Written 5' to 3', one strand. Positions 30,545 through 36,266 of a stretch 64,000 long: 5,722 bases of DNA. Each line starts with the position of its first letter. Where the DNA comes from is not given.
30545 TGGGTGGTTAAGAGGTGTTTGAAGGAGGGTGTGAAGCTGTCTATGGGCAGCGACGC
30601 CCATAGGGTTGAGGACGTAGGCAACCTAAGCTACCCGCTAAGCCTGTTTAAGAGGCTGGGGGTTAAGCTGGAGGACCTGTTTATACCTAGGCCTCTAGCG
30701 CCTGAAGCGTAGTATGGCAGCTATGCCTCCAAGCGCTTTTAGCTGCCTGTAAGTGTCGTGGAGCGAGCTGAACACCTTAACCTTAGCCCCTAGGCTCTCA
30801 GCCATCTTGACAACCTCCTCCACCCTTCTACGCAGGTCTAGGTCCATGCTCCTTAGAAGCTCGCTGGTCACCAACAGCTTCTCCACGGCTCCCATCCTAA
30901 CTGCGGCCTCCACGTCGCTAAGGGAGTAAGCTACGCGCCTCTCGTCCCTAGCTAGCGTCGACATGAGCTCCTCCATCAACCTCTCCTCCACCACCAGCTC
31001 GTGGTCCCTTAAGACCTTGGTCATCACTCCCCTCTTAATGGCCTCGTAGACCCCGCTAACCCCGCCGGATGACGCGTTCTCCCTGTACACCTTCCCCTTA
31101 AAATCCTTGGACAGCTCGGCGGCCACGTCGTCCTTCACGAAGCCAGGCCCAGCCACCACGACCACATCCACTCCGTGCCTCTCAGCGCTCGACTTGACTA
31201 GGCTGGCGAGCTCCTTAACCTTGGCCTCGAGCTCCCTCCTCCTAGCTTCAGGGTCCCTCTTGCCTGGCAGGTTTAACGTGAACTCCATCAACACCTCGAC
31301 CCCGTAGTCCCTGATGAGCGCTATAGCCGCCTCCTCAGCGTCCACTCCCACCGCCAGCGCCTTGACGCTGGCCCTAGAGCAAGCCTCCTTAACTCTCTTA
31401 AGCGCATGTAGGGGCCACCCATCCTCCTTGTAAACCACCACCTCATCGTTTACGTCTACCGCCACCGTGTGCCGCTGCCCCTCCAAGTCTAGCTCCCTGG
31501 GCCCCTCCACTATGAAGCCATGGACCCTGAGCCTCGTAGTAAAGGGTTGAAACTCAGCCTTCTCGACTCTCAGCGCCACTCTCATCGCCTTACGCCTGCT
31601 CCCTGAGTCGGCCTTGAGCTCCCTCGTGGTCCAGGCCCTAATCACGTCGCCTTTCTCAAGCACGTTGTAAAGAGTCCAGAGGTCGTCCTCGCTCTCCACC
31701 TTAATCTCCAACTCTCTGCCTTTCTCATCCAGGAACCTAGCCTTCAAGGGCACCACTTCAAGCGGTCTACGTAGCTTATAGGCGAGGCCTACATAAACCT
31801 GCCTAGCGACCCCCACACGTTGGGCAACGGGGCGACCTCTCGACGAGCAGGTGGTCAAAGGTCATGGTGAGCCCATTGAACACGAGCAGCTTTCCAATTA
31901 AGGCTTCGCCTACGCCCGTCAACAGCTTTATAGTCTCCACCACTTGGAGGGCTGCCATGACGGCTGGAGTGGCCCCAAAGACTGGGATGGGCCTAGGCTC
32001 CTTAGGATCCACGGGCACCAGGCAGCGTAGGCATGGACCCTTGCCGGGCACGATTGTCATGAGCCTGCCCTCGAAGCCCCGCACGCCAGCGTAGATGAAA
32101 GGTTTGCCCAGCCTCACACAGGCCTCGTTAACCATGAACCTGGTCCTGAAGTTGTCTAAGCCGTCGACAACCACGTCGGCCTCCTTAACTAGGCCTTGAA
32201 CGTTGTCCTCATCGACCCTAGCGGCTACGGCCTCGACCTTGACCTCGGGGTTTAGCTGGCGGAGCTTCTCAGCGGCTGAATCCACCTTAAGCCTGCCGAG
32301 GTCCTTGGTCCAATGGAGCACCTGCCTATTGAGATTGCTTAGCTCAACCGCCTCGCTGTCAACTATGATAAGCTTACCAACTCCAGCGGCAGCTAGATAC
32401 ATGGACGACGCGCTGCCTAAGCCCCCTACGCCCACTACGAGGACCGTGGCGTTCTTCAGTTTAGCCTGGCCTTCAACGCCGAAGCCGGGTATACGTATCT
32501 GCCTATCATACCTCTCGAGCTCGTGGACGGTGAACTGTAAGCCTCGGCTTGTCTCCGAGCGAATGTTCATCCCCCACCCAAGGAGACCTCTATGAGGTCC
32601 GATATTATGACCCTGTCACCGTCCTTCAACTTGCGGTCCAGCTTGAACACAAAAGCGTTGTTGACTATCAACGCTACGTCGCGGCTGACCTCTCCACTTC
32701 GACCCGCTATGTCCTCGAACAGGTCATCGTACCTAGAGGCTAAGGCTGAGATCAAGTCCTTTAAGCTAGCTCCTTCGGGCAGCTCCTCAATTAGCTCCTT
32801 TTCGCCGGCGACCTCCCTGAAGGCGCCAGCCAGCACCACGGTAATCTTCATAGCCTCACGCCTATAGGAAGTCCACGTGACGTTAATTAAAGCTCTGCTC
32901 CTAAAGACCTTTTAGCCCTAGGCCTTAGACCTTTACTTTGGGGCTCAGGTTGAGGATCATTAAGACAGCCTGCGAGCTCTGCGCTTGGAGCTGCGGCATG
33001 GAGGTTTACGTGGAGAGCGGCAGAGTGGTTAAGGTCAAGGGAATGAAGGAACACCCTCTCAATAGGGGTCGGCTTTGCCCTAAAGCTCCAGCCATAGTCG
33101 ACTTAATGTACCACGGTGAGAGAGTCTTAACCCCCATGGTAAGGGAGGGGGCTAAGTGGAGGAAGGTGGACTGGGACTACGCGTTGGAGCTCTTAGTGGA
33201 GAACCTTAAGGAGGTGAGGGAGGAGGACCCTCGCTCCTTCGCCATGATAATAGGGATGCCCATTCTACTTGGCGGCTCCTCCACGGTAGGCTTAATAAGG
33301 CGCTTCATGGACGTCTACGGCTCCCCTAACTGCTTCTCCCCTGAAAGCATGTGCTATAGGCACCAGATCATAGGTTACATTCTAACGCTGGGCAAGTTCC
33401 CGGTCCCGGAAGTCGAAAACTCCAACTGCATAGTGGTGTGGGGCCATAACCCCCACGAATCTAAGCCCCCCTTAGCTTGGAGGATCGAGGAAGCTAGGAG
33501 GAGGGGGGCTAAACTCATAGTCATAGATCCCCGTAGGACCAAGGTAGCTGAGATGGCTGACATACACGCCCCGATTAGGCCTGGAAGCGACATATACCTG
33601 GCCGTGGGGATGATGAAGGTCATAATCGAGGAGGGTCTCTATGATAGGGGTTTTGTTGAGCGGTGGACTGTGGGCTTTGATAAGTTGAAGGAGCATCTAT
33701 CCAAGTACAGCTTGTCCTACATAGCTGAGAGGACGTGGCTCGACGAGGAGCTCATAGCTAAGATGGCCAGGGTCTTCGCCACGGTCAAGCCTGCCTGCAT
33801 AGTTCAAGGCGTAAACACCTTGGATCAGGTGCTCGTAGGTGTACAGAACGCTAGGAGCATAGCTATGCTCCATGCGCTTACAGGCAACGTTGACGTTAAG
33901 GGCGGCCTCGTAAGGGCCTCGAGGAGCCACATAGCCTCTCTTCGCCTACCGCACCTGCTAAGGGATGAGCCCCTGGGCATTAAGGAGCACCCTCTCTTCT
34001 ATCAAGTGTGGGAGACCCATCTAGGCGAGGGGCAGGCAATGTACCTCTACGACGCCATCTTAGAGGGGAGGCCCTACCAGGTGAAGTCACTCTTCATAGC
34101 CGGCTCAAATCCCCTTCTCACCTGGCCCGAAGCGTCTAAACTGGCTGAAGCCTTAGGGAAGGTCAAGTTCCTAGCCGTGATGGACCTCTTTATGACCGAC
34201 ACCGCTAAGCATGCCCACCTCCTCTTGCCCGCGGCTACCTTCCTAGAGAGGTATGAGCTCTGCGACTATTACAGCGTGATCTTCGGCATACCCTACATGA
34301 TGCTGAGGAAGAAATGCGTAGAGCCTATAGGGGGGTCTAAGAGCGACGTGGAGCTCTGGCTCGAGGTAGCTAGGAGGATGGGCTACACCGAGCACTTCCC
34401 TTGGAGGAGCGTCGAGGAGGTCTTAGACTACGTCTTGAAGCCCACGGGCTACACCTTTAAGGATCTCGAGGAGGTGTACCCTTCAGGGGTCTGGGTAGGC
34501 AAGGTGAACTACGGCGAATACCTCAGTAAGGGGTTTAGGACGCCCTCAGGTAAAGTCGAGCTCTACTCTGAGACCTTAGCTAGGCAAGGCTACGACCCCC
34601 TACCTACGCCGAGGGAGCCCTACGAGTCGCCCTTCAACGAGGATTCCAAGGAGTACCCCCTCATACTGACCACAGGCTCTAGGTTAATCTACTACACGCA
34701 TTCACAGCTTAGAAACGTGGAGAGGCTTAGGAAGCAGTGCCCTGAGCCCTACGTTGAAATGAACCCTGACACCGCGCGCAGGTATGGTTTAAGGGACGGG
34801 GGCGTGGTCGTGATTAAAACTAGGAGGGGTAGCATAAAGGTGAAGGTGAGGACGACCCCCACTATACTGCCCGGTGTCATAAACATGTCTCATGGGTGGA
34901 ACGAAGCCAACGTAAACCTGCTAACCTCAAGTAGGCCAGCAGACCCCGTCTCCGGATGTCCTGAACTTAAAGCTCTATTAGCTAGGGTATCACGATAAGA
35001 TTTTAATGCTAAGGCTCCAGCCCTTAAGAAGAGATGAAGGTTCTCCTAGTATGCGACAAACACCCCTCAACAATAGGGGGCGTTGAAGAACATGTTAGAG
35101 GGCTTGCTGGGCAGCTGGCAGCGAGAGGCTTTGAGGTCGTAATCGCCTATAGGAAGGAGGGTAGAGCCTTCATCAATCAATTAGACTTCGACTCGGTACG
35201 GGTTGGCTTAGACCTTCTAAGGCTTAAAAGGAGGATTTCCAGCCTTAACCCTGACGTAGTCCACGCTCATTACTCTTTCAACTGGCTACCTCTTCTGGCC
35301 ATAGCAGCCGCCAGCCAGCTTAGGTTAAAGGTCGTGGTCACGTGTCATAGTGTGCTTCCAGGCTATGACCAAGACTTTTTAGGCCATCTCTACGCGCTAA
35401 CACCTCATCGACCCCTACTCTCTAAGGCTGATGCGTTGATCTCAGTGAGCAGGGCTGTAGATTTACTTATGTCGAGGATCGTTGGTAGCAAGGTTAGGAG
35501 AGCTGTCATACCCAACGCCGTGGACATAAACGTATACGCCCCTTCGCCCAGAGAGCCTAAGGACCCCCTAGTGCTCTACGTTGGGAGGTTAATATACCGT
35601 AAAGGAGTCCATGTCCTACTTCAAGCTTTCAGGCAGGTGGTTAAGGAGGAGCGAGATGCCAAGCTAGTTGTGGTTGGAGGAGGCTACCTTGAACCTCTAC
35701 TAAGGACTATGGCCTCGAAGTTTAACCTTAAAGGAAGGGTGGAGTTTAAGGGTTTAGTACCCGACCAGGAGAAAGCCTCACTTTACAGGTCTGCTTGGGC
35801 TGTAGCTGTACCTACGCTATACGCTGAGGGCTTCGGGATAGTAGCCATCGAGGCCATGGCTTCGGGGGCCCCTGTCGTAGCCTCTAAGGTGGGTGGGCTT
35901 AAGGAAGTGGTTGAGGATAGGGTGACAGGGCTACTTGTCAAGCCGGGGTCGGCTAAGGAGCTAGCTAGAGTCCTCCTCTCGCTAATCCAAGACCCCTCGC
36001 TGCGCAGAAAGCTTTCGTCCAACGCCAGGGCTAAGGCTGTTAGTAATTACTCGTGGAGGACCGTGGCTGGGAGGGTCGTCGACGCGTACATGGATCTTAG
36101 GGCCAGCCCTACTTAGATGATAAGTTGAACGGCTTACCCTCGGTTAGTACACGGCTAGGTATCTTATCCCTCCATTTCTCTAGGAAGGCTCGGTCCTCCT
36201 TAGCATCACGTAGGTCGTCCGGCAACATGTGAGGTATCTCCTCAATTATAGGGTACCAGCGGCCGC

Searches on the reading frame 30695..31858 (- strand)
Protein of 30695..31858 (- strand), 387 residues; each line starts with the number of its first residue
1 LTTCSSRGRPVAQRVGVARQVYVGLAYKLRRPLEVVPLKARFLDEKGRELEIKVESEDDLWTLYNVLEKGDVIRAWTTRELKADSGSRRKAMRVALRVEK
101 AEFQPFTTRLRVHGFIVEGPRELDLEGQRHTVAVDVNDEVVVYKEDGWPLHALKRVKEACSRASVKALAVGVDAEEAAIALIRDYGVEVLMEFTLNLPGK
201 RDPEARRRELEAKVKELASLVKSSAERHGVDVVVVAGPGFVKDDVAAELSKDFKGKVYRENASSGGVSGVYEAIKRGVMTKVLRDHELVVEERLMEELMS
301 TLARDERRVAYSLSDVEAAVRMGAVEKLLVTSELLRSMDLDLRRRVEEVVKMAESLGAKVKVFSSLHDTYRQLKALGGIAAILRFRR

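Call 10: search_protein_families(library=pfam, proteins=[window:30695-31858:-])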
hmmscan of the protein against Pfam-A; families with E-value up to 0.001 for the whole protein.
window:30695-31858:- (387 aa): 3 families
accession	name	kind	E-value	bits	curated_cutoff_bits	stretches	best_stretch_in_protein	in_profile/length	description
PF03465.20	eRF1_3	-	6.6e-25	88.1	25.8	1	289-386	2-105/106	eRF1 domain 3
PF03463.20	eRF1_1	-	2.7e-23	82.7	23.8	1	47-160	13-123/123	eRF1 domain 1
PF03464.20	eRF1_2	-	1.2e-10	42.2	27.1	1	170-281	5-129/133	eRF1 domain 2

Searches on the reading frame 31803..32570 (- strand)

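Call 10: search_protein_families(library=pfam, proteins=[window:31803-32570:-])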
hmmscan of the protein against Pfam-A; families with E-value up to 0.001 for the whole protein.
window:31803-32570:- (255 aa): 2 families
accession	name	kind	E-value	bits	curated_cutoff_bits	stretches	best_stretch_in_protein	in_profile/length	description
PF00899.27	ThiF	-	2.5e-77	259.7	28.1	1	21-250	1-237/238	ThiF family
PF03435.24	Sacchrp_dh_NADP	-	0.00059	20.6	25.1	0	43-159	1-96/129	Saccharopine dehydrogenase NADP binding domain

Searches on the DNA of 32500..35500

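Call 46: search_rna_families(source=window, start=32500, end=35500, threshold=evalue, max_evalue=1)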
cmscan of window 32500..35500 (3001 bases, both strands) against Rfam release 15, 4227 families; matches with E-value up to 1: 2.
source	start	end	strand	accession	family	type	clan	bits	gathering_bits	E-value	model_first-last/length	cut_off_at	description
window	33606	33661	+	RF01129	sR44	Gene; snRNA; snoRNA; CD-box;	-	16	45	1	1-55/55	no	Small nucleolar RNA sR44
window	32666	32734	-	RF01136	sR28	Gene; snRNA; snoRNA; CD-box;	-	15.2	39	0.8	1-55/55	no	Small nucleolar RNA sR28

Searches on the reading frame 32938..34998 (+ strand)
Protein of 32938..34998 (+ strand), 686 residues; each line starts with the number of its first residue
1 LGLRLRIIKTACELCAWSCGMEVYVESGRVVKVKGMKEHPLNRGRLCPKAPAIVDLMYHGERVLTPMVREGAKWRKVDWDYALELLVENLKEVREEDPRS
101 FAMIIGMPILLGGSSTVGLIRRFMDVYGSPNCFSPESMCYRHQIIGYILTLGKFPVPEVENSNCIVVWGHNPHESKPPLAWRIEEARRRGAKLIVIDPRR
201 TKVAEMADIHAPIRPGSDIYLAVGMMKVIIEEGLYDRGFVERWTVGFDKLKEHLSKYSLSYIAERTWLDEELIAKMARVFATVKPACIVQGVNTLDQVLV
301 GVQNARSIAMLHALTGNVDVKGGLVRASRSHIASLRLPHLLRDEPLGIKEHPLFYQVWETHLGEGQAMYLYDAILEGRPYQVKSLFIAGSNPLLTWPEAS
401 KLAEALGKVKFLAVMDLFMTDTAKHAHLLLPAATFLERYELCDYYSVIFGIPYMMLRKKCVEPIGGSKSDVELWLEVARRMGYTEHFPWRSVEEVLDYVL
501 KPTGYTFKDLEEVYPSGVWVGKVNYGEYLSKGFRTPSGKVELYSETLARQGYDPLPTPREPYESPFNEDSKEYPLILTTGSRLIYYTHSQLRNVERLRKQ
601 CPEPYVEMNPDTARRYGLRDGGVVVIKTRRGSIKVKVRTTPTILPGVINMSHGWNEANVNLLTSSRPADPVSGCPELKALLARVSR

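Call 10: search_protein_families(library=pfam, proteins=[window:32938-34998:+])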
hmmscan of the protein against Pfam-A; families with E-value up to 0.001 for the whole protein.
window:32938-34998:+ (686 aa): 3 families
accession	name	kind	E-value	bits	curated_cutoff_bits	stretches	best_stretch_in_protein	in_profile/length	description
PF00384.28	Molybdopterin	-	1.9e-42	146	24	1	62-479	1-352/353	Molybdopterin oxidoreductase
PF01568.27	Molydop_binding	-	2.3e-28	98.9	26.8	1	575-679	1-108/110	Molydopterin dinucleotide binding domain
PF04879.21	Molybdop_Fe4S4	-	1.1e-15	57.8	22.7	1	7-59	3-55/55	Molybdopterin oxidoreductase Fe4S4 domain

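Call 12: find_encoding_contigs(protein=window:32938-34998:+, flank=3000, max_places=6)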
Protein window:32938-34998:+ (686 aa): no gene with exactly this product is on record in the collection.

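Call 15: find_homologous_proteins(query=window:32938-34998:+, max_evalue=1e-50)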
Query window:32938-34998:+ (686 aa): 1442 proteins with E <= 1e-50 among 8000 candidates; the best 120 are listed.
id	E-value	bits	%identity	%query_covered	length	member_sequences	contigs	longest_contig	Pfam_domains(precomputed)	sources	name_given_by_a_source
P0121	0.0e+0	1585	100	99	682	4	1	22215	PF00384.28,PF01568.28,PF04879.22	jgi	-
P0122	0.0e+0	1332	84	97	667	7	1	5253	PF00384.28,PF01568.28,PF04879.22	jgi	jgi:anaerobic selenocysteine-containing dehydrogenase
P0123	0.0e+0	1182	73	99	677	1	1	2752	PF00384.28,PF01568.28,PF04879.22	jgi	jgi:anaerobic selenocysteine-containing dehydrogenase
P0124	0.0e+0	1176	71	99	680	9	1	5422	PF00384.28,PF01568.28,PF04879.22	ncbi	-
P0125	0.0e+0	1174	70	99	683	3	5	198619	PF00384.28,PF01568.28,PF04879.22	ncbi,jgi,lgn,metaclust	jgi:anaerobic selenocysteine-containing dehydrogenase|metaclust:\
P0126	0.0e+0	1162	72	99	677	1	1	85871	PF00384.28,PF01568.28,PF04879.22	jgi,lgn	jgi:anaerobic selenocysteine-containing dehydrogenase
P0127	0.0e+0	1153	70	99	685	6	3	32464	PF00384.28,PF01568.28,PF04879.22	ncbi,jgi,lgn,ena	-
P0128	0.0e+0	1151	71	99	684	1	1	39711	PF00384.28,PF01568.28,PF04879.22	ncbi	-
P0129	0.0e+0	1147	70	99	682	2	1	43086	PF00384.28,PF01568.28,PF04879.22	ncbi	-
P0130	0.0e+0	1145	70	99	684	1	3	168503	PF00384.28,PF01568.28,PF04879.22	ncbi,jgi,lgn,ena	-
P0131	0.0e+0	1143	70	99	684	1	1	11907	PF00384.28,PF01568.28,PF04879.22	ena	-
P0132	0.0e+0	1136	69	99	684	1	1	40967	PF00384.28,PF01568.28,PF04879.22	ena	-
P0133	0.0e+0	1117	69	99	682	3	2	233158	PF00384.28,PF01568.28,PF04879.22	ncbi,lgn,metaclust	metaclust:\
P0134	0.0e+0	1112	70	97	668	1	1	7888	PF00384.28,PF01568.28,PF04879.22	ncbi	-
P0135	0.0e+0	1074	67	97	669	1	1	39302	PF00384.28,PF01568.28,PF04879.22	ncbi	-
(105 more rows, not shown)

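Call 19: find_encoding_contigs(protein=P0122, flank=1000, max_places=4)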
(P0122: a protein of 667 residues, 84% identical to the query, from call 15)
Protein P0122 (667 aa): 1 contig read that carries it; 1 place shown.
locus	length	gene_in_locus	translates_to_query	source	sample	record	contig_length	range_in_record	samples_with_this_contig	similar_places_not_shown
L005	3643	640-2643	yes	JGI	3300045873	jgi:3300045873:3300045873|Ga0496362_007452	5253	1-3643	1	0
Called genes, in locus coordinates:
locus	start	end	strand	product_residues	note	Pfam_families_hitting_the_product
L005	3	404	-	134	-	?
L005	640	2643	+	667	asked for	PF04879:Molybdop_Fe4S4 (weak), PF00384:Molybdopterin, PF01568:Molydop_binding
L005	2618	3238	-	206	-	PF06177:QueT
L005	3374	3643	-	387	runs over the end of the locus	PF01321:Creatinase_N, PF00557:Peptidase_M24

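Call 33: find_encoding_contigs(protein=P0121, flank=2000, max_places=6)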
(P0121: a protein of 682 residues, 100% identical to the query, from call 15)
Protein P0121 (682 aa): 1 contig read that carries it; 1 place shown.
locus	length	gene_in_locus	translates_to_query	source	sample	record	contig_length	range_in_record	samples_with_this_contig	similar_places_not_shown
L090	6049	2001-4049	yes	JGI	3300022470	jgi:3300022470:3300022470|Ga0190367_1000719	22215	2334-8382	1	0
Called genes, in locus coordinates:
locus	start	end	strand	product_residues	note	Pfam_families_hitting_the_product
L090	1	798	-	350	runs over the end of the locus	PF26356:Pelota_N, PF03464:eRF1_2, PF03465:eRF1_3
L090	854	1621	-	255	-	PF00899:ThiF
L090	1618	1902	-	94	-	PF02597:ThiS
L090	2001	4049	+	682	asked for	PF04879:Molybdop_Fe4S4, PF00384:Molybdopterin, PF01568:Molydop_binding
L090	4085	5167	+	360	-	PF13477:Glyco_trans_4_2 (weak), PF13439:Glyco_transf_4, PF13579:Glyco_trans_4_4, PF20706:GT4-conflict, PF00534:Glycos_transf_1, PF13692:Glyco_trans_1_4, PF13524:Glyco_trans_1_2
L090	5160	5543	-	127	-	PF03966:Trm112p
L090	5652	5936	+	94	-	PF21473:OB_Ssb-like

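Call 63: search_protein_families(library=ncbifam, proteins=[window:32950-34995:+], max_evalue=1e-10)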
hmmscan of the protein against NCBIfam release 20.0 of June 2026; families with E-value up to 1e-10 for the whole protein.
window:32950-34995:+ (682 aa): 25 families
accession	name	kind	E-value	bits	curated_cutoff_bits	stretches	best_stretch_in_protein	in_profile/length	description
TIGR01591.1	Fdh-alpha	equivalog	5.2e-116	388.3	666.25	1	6-679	1-671/672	formate dehydrogenase subunit alpha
NF012032.0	PRK15488.1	equivalog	8.2e-90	301.8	694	1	3-492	43-542/759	thiosulfate reductase PhsA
NF047855.1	AssmNtatRedNasC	equivalog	5.1e-88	296.1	1100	2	2-315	19-337/708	assimilatory nitrate reductase catalytic subunit NasC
TIGR02166.1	dmsA_ynfE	subfamily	1.4e-72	244.9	777.7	1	4-654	45-757/794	DMSO/selenate family reductase complex A subunit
TIGR03479.1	DMSO_red_II_alp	subfamily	3.5e-55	187.5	984.75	1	6-237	61-304/913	molybdopterin-dependent oxidoreductase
TIGR01553.1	formate-DH-alph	equivalog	2.2e-52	178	814.2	2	155-241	219-305/1009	formate dehydrogenase-N subunit alpha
NF041885.1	selenate_YnfE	exception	3e-51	174.2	1675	1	5-655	50-767/805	selenate/tellurate reductase subunit YnfE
TIGR00509.1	bisC_fam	subfamily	4.9e-49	167.3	1017.55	3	17-320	7-343/772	molybdopterin guanine dinucleotide-containing S/N-oxide reductase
NF041783.2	mnquin_red_QrcB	equivalog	4.2e-47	160.7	440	1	5-501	54-525/695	menaquinone reductase molybdopterin-binding-like subunit QrcB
NF041323.1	Nitr_red_NasA_Halo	equivalog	5.7e-47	160.6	1000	1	11-316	3-307/673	assimilatory nitrate reductase NasA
NF041884.1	selenate_YnfF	exception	5.5e-45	153.5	1650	1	15-655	58-760/798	selenate/tellurate reductase subunit YnfF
NF041513.1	formate_DH_Act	exception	2.2e-44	151.6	1400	1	2-240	41-295/1067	formate dehydrogenase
NF011566.1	PRK14990.1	exception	1e-42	146.1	1600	1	3-653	58-776/814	dimethylsulfoxide reductase subunit A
NF010055.0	PRK13532.1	equivalog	9.1e-37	126.7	904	1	5-240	44-291/830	nitrate reductase catalytic subunit NapA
TIGR01706.1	NAPA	equivalog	9.3e-35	120.1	930.55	1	5-240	44-291/830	periplasmic nitrate reductase subunit alpha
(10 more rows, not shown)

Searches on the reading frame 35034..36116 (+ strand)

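Call 10: search_protein_families(library=pfam, proteins=[window:35034-36116:+])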
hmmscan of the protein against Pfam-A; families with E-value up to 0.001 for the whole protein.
window:35034-36116:+ (360 aa): 7 families
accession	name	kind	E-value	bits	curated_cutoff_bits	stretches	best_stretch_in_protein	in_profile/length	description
PF00534.26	Glycos_transf_1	-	9.5e-47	159.2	26.4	1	172-333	10-171/172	Glycosyl transferases group 1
PF13692.12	Glyco_trans_1_4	-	1.1e-37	129.9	27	1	178-320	2-142/142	Glycosyl transferases group 1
PF13439.12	Glyco_transf_4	-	5.3e-23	82.3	28.5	1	14-166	1-169/170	Glycosyltransferase Family 4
PF13579.12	Glyco_trans_4_4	-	1.3e-19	71.5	29.7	1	15-161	1-157/158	Glycosyl transferase 4-like domain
PF20706.3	GT4-conflict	-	5.3e-16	59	26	1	126-345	141-382/385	Family 4 Glycosyltransferase in conflict systems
PF13524.12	Glyco_trans_1_2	-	1.5e-09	38.4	25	1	199-347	6-141/144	Glycosyl transferase-like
PF13477.12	Glyco_trans_4_2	-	9.4e-07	29.5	23.4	1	19-139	11-139/139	Glycosyl transferase 4-like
